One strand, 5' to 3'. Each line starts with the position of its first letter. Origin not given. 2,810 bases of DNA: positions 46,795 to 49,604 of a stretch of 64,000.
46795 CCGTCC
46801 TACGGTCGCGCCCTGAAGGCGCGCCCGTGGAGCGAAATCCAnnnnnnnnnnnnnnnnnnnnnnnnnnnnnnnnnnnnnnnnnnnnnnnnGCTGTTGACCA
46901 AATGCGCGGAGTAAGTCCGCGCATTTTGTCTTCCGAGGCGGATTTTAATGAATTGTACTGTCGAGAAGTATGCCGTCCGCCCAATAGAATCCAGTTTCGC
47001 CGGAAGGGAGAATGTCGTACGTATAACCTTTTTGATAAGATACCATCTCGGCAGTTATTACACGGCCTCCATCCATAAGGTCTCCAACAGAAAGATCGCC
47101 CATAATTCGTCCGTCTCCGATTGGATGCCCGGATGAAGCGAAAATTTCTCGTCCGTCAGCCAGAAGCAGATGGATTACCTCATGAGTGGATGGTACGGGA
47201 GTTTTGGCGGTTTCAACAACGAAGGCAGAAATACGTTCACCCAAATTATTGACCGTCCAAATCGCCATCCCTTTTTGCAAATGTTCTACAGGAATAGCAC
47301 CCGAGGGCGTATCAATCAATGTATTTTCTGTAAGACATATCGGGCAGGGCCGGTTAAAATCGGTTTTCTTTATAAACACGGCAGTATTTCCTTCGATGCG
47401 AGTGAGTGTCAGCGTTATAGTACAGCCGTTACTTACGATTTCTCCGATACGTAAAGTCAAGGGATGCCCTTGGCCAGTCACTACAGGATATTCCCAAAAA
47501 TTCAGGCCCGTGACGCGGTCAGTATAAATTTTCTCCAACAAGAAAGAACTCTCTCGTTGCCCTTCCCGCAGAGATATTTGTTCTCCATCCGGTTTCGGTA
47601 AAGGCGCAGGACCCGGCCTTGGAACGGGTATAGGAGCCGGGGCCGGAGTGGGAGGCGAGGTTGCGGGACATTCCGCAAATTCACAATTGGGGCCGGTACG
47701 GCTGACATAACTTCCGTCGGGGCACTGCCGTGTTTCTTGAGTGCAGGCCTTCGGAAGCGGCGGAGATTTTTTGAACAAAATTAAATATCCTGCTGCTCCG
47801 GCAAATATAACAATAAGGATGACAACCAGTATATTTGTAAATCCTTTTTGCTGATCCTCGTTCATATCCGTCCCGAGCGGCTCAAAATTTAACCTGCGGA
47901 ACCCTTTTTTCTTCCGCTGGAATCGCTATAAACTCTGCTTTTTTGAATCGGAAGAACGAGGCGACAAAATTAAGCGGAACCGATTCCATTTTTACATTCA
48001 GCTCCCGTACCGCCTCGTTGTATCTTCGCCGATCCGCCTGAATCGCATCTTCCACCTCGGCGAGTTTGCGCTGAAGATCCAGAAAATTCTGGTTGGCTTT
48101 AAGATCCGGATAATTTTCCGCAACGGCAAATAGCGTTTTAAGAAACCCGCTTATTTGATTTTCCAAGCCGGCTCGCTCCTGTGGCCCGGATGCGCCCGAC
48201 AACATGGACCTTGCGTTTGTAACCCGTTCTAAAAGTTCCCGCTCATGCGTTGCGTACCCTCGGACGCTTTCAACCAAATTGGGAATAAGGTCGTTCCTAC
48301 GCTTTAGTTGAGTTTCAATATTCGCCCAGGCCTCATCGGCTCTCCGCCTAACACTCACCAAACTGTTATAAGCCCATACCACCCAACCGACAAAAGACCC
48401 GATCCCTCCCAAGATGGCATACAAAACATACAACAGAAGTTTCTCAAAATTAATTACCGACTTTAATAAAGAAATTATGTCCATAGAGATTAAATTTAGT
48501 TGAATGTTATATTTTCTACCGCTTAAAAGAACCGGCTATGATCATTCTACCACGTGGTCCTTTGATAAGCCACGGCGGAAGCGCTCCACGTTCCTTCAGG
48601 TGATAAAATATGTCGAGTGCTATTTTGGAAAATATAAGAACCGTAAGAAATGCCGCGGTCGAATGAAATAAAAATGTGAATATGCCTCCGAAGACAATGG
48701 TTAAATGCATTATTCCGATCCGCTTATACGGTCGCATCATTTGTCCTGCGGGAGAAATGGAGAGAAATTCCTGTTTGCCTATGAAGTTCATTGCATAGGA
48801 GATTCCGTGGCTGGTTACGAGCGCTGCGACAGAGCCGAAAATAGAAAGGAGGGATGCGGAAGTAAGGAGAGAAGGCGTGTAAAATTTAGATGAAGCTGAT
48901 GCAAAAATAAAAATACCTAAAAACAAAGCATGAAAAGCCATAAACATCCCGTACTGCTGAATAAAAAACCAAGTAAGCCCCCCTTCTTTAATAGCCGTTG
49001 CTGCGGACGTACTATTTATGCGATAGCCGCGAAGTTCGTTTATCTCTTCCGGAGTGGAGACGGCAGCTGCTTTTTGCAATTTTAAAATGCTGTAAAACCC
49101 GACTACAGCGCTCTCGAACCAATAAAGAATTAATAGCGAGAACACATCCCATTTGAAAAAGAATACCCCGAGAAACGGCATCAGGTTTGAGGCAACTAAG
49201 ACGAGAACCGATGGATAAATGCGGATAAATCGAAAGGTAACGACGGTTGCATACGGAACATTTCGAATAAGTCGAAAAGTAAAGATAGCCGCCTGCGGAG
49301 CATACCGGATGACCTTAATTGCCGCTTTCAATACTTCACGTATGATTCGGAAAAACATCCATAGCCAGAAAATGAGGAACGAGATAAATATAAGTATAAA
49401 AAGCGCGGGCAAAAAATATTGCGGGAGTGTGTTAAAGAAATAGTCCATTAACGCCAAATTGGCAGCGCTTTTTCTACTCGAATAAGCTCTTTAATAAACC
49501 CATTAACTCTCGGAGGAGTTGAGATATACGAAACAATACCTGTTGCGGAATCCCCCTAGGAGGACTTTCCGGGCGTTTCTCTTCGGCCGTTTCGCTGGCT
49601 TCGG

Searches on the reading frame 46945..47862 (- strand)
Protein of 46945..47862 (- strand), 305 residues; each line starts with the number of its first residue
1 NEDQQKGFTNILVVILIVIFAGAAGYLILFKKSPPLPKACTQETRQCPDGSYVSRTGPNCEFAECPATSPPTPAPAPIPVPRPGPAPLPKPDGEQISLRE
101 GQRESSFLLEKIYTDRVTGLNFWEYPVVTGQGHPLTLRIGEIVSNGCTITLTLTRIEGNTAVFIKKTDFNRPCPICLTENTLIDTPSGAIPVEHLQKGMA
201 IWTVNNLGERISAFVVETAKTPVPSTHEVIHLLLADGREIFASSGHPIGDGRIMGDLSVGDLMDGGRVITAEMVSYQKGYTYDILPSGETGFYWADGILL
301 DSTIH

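Call 45: search_protein_families(library=pfam, proteins=[window:46945-47862:-], max_evalue=0.001)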
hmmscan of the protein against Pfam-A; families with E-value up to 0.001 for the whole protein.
window:46945-47862:- (305 aa): 1 family
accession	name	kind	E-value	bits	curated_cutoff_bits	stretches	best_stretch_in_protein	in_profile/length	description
PF13403.11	Hint_2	-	3.9e-07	31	28.4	1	175-218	1-44/147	Hint domain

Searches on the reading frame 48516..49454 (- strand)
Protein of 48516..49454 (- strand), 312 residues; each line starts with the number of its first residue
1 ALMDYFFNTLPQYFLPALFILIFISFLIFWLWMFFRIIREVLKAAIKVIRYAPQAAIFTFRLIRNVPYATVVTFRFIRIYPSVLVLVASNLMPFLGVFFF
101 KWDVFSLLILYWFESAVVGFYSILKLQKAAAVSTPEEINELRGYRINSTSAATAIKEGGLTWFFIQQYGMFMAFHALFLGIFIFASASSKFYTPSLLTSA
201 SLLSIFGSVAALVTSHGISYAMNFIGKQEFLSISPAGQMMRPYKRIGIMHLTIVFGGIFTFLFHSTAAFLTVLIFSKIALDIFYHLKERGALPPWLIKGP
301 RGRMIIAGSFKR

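Call 45: search_protein_families(library=pfam, proteins=[window:48516-49454:-], max_evalue=0.001)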
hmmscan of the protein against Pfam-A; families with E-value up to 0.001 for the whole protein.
window:48516-49454:- (312 aa): 1 family
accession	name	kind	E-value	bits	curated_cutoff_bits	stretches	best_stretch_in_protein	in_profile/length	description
PF20108.4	DUF6498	-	1.7e-42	145.5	23.7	1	81-290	10-199/207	Family of unknown function (DUF6498)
